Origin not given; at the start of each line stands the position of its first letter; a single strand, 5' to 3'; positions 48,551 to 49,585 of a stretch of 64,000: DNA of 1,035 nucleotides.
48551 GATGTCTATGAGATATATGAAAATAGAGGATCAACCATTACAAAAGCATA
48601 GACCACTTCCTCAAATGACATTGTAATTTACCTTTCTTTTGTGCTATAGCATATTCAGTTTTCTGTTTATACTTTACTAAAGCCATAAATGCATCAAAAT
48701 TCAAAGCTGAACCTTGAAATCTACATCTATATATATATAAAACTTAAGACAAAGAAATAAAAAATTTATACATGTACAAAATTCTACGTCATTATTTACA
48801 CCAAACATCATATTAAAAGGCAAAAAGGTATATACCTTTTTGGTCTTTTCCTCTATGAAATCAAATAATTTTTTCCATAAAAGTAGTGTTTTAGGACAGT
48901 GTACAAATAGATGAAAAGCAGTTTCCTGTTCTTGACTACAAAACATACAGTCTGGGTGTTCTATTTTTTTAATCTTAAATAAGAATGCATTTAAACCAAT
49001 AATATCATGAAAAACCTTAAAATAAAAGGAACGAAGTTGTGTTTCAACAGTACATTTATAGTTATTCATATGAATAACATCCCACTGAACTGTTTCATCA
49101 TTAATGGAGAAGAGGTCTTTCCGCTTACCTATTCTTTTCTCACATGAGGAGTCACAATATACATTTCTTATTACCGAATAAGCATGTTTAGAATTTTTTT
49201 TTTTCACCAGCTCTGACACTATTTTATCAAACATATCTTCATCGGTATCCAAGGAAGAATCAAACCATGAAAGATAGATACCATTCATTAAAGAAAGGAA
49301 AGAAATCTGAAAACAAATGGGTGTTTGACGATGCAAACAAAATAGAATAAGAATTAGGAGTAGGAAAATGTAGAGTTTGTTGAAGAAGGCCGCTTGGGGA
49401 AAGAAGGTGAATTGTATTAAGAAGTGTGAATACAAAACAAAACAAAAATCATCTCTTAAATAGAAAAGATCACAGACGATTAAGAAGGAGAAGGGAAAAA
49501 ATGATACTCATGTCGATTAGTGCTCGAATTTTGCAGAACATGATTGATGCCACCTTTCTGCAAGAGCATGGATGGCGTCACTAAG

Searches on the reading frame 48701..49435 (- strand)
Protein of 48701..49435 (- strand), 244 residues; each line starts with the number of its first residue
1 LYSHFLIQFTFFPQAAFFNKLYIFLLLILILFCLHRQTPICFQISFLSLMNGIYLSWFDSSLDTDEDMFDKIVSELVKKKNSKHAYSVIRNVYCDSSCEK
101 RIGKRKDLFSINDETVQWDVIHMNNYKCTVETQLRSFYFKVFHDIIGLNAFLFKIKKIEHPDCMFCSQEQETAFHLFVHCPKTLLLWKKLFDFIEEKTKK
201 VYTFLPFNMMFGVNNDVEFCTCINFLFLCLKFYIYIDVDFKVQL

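Call 37: search_protein_families(library=pfam, proteins=[window:48701-49435:-], max_evalue=0.01)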
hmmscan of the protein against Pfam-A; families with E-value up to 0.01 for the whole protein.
window:48701-49435:- (244 aa): 1 family
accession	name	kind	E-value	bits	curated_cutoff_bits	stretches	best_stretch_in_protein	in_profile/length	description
PF13966.11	zf-RVT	-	1.3e-08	35.9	27.5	1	122-187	20-85/85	zinc-binding in reverse transcriptase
